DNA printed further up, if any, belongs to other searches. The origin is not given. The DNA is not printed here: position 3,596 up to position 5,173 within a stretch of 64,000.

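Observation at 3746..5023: Unusual architecture: HsdR-N-type PD-(D/E)xK domain + two ~92-aa internal repeats of an unassigned domain + VirE/primase-C-like tail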

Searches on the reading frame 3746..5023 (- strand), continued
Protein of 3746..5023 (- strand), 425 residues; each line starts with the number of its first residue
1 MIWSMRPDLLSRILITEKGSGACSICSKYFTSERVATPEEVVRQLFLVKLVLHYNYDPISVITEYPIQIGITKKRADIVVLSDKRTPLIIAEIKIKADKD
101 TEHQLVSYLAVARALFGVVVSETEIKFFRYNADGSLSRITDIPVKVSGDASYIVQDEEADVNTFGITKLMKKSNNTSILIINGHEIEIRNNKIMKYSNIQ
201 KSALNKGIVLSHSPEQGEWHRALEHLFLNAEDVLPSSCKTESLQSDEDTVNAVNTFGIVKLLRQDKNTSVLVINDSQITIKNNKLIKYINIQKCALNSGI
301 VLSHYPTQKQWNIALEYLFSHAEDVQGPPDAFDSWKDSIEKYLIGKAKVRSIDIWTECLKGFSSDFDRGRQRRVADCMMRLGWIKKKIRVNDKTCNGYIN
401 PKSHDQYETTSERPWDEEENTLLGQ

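Call 78: find_related_loci(query=A7, collection=genome_contigs, flank=10000)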
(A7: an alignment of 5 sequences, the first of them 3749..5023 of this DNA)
Query A7 (425 aa) in genome_contigs; peptide patterns used: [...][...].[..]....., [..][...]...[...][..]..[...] (x = any residue, [..] = any of these).
115 stretches matched a pattern; 45 encode a relative of the query (tblastn E <= 1e-3); 45 distinct loci.
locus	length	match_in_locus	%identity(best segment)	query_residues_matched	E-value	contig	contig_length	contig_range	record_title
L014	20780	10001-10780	32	2-252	2e-35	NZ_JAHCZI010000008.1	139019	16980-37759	Geobacter hydrogenophilus strain DSM 13691 NODE_8_length_139019_cov_238.860942, whole genome shotgun sequence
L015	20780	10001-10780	31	2-252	9e-35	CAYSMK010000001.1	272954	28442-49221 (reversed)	MAG TPA_asm: uncultured Geobacter sp. isolate binchicken_co269_58 genome assembly, contig: NODE_25_length_272954_cov_239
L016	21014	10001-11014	25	5-321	4e-29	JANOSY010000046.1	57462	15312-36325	MAG: Candidatus Tenderia sp. isolate VAR_39_metabat_422 VAR_39_k141_4122251, whole genome shotgun sequence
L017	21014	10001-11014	25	5-321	4e-29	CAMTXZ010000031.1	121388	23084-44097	MAG: uncultured Chromatiaceae bacterium isolate G02_MAG_00001 genome assembly, contig: G02_MAG_00001_000000000019, whole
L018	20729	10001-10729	28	5-237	9e-27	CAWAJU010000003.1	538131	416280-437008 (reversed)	MAG: uncultured beta proteobacterium isolate MFD02416.bin.1.304 genome assembly, contig: contig_12384, whole genome shot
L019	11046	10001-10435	36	5-149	5e-22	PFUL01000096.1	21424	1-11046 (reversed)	MAG: Elusimicrobia bacterium CG_4_9_14_3_um_filter_62_55 CG_4_9_14_3_um_filter_150_scaffold_3261_c, whole genome shotgun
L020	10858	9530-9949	34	5-144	4e-21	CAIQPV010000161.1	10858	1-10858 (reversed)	MAG: uncultured Nitrosomonadales bacterium isolate AlinenLipids_bin-3794 genome assembly, contig: bin-3794:161/715, whol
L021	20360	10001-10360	35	36-153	6e-14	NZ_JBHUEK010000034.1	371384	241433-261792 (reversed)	Fredinandcohnia salidurans strain CGMCC 1.13629 platanus_K_default_34, whole genome shotgun sequence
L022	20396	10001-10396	37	14-143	2e-13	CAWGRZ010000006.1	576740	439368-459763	MAG: uncultured Acidobacteriaceae bacterium isolate MFD06435.bin.1.130 genome assembly, contig: contig_33218, whole geno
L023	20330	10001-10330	39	36-143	2e-13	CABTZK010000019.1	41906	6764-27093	MAG TPA_asm: uncultured Porphyromonadaceae bacterium isolate MGYG-HGUT-03799 genome assembly, contig: GUT_GENOME244242_1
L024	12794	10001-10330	39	36-143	1e-12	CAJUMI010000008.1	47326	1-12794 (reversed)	MAG TPA_asm: uncultured Muribaculaceae bacterium isolate MGBC143869 genome assembly, contig: MGBC143869.8, whole genome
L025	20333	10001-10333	38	36-144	3e-12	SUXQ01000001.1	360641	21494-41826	MAG: Bacteroidales bacterium isolate SIG128 NODE_38_length_360641_cov_6.413088, whole genome shotgun sequence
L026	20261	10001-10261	44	36-118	3e-11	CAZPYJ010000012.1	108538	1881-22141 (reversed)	MAG TPA_asm: uncultured Lentimicrobiaceae bacterium isolate SRP241326_co4_23 genome assembly, contig: NODE_298_length_10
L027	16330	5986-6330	38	33-143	4e-11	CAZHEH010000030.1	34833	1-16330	MAG TPA_asm: uncultured Planctomycetaceae bacterium isolate binchicken_co17_320 genome assembly, contig: NODE_3468_lengt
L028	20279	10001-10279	40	30-118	5e-11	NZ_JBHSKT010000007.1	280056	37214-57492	Adhaeribacter terreus strain CGMCC 1.6961 spades_K_17_127_7, whole genome shotgun sequence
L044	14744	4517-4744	38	36-108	4e-8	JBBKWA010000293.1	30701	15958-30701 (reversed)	MAG: Saprospiraceae bacterium isolate metabat_bins.332 k119_4029828, whole genome shotgun sequence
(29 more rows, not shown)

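Call 80: search_protein_families(library=pfam, proteins=[L014:6430-8058:+, L014:8750-9901:+, L014:11077-11574:+, L014:11626-12198:-, L014:12170-12916:+, L016:6640-7845:+, L016:7875-9884:+, L016:11492-12202:+, L016:12930-14600:+, L016:14723-17164:-], max_evalue=0.001)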
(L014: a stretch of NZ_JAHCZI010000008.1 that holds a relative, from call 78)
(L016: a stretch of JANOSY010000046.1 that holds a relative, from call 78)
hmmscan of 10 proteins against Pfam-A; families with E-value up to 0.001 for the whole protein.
L014:6430-8058:+ (542 aa): 0 families

L014:8750-9901:+ (383 aa): 2 families
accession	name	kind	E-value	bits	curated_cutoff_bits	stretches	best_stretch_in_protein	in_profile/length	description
PF13635.12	DUF4143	-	1.1e-43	149.2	28.1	1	174-328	1-159/160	Domain of unknown function (DUF4143)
PF13173.12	AAA_14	-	8.3e-22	78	27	1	19-135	3-128/129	AAA domain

L014:11077-11574:+ (165 aa): 0 families

L014:11626-12198:- (190 aa): 0 families

L014:12170-12916:+ (248 aa): 1 family
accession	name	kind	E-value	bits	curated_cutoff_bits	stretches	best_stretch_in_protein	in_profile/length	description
PF00849.27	PseudoU_synth_2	-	7.5e-30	104.6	26.8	1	24-175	1-151/152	RNA pseudouridylate synthase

L016:6640-7845:+ (401 aa): 4 families
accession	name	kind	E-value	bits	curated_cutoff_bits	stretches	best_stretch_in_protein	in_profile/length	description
PF01266.30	DAO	-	6.3e-52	177.7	27.9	1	11-369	1-352/353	FAD dependent oxidoreductase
PF01494.25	FAD_binding_3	-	7e-05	22.7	22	1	11-224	3-163/349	FAD binding domain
PF12831.13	FAD_oxidored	-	0.00011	22.1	27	1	11-51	1-41/416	FAD dependent oxidoreductase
PF13450.12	NAD_binding_8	-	0.00025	21.7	21.9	1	14-50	1-37/68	NAD(P)-binding Rossmann-like domain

L016:7875-9884:+ (669 aa): 6 families
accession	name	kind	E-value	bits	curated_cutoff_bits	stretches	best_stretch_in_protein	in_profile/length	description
PF13561.12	adh_short_C2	-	5.6e-41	141.1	27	1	428-664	1-234/236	Enoyl-(Acyl carrier protein) reductase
PF00106.31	adh_short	-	3.3e-40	138.1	26.6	1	423-604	2-186/195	short chain dehydrogenase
PF00596.27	Aldolase_II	-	1.1e-20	74.7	22.2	1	37-232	7-182/183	Class II Aldolase and Adducin N-terminal domain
PF23441.1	SDR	-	3.1e-06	27.2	27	1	463-615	60-208/258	SDR-like rossmann domain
PF08659.16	KR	-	2.1e-05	24.9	22.6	1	425-530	4-118/180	KR domain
PF01370.27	Epimerase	-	3.9e-05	23.6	20.9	1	424-488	1-69/240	NAD dependent epimerase/dehydratase family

L016:11492-12202:+ (236 aa): 0 families

L016:12930-14600:+ (556 aa): 9 families
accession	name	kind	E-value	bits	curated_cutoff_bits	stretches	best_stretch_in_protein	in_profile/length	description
PF00005.33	ABC_tran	-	2.2e-53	181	25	2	340-473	2-137/137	ABC transporter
PF13304.12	AAA_21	-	7.5e-17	62.8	27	2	162-223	237-304/304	AAA domain, putative AbiEii toxin, Type IV TA system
PF12848.13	ABC_tran_Xtn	-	1.8e-10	41.2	25.9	1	230-303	1-76/85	ABC transporter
PF02463.25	SMC_N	-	2.1e-08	34.3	40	0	351-422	26-99/220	RecF/RecN/SMC N terminal domain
PF13555.12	AAA_29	-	3.9e-05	23.7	27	0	346-366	19-39/61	P-loop containing region of AAA domain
PF13401.12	AAA_22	-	8.4e-05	23.3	27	0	350-483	6-104/130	AAA domain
PF01926.29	MMR_HSR1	-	0.00018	22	21.9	0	352-372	2-22/113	50S ribosome-binding GTPase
PF13238.12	AAA_18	-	0.00029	21.7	29.4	0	35-87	1-44/128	AAA domain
PF19263.5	DUF5906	-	0.00037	21.6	27.6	0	355-376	2-26/114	Family of unknown function (DUF5906)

L016:14723-17164:- (813 aa): 6 families
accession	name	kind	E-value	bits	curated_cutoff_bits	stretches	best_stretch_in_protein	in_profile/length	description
PF00563.25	EAL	-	1.6e-72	244.1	31.3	1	552-787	3-236/236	EAL domain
PF00990.26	GGDEF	-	5.7e-47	159.9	23.8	1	375-529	1-158/161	Diguanylate cyclase, GGDEF domain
PF13426.13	PAS_9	-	2.6e-10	40.9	27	1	248-338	5-103/103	PAS domain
PF00989.32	PAS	-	4.2e-10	40.1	22.6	1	235-336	2-113/113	PAS fold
PF00672.30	HAMP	-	8.8e-07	29.6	25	1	183-229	6-51/53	HAMP domain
PF13188.13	PAS_8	-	2.3e-06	27.7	21.8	1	236-279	3-43/65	PAS domain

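Call 81: search_protein_families(library=pfam, proteins=[L018:7196-8602:+, L018:9575-9925:+, L018:11337-12272:-, L018:12401-13330:+, L018:13318-14214:-, L015:7461-8231:-, L015:8228-9559:-, L015:11091-11633:+, L015:11643-12221:+, L015:12310-13149:+], max_evalue=0.001)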
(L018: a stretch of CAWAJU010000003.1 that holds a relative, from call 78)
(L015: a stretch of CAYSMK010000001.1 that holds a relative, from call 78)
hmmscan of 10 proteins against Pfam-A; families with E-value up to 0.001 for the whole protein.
L018:7196-8602:+ (468 aa): 0 families

L018:9575-9925:+ (116 aa): 0 families

L018:11337-12272:- (311 aa): 8 families
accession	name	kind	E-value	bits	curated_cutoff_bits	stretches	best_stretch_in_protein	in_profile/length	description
PF13424.12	TPR_12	-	2.8e-19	69.5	30.1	3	100-167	5-74/77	Tetratricopeptide repeat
PF07719.23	TPR_2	-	3e-13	49.2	27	0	177-206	3-32/34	Tetratricopeptide repeat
PF00515.34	TPR_1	-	1.1e-08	34.9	27.8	0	177-206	3-32/34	Tetratricopeptide repeat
PF13374.12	TPR_10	-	2.9e-05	24.4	27.5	0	179-207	6-34/42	Tetratricopeptide repeat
PF13181.12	TPR_8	-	7.4e-05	23.1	25.7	0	177-206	3-32/34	Tetratricopeptide repeat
PF13176.12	TPR_7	-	0.00025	21.4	27.9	0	218-250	2-34/36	Tetratricopeptide repeat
PF17874.7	TPR_MalT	-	0.00025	20.9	45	1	170-284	35-151/336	MalT-like TPR region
PF13414.12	TPR_11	-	0.00039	20.5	26.8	1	147-186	3-39/42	TPR repeat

L018:12401-13330:+ (309 aa): 1 family
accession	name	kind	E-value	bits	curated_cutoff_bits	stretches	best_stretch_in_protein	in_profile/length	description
PF01063.24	Aminotran_4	-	6.8e-56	190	28.5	1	38-268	1-222/223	Amino-transferase class IV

L018:13318-14214:- (298 aa): 0 families

L015:7461-8231:- (256 aa): 1 family
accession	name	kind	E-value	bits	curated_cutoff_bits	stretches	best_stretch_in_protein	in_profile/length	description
PF13566.11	DUF4130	-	3.1e-48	164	27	1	84-247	1-146/146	Domain of unknown function (DUF4130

L015:8228-9559:- (443 aa): 2 families
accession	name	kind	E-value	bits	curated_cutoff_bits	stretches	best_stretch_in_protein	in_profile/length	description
PF12836.13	HHH_3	-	3.1e-06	27.6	27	1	337-367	6-36/65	Helix-hairpin-helix motif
PF04055.27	Radical_SAM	-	7.3e-06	26.7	29.5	1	74-200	3-129/166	Radical SAM superfamily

L015:11091-11633:+ (180 aa): 0 families

L015:11643-12221:+ (192 aa): 0 families

L015:12310-13149:+ (279 aa): 0 families

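Call 83: search_protein_families(library=padloc, proteins=[L016:11492-12202:+, L015:11091-11633:+, L015:11643-12221:+, L015:12310-13149:+, L014:6430-8058:+, L014:8750-9901:+, L018:7196-8602:+, L018:9575-9925:+], max_evalue=0.001)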
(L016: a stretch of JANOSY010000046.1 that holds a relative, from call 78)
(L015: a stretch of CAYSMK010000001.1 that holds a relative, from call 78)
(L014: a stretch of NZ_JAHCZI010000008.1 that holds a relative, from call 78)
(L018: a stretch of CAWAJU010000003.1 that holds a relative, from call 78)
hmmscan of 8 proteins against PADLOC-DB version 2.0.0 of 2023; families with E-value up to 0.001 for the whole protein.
L016:11492-12202:+ (236 aa): 0 families

L015:11091-11633:+ (180 aa): 0 families

L015:11643-12221:+ (192 aa): 0 families

L015:12310-13149:+ (279 aa): 11 families
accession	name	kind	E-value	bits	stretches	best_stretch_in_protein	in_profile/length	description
PDLC04772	PDC-M68A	-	3.1e-22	77.8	1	6-114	4-112/253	-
PDLC01997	SAVED1--SAVED_HNH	-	1.3e-12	45.9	1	6-109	5-106/368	-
PDLC00739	Effector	-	1.5e-12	45.5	1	4-110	5-111/378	Endonuclease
PDLC00746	Effector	-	2e-10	38.3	1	10-109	20-118/389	Endonuclease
PDLC00406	SduA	-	1.2e-08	33.4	1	9-101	20-107/326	DUF4263 domain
PDLC04773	PDC-M68A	-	2e-07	29.3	1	66-111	2-47/200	-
PDLC00749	Effector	-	2e-07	28.4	1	3-110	12-120/395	Endonuclease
PDLC01998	SAVED1--SAVED_HNH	-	1.4e-06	25.4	1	8-108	115-215/506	-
PDLC00742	Effector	-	6.2e-06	23.2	1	7-105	121-219/527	Endonuclease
PDLC00751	Effector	-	2.1e-05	21.7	1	44-114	167-238/530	Endonuclease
PDLC00747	Effector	-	2.7e-05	21.5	1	37-115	40-124/373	Endonuclease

L014:6430-8058:+ (542 aa): 0 families

L014:8750-9901:+ (383 aa): 7 families
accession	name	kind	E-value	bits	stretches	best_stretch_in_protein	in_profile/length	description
PDLC04790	PDC-S01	-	6.3e-79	263.7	2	142-372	176-415/422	-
PDLC04789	PDC-S01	-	2.4e-42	143.3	1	1-337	1-351/375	-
PDLC04791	PDC-S01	-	3.1e-22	76.8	1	17-357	18-379/395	-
PDLC04787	PDC-S01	-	7.7e-20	69.1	1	1-265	10-304/412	-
PDLC04786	PDC-S01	-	3.4e-13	47.1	1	242-347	296-404/439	-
PDLC04788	PDC-S01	-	3.9e-13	47.1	1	188-350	232-403/448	-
PDLC04792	PDC-S01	-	4e-08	30.3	0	245-371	299-427/452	-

L018:7196-8602:+ (468 aa): 0 families

L018:9575-9925:+ (116 aa): 0 families
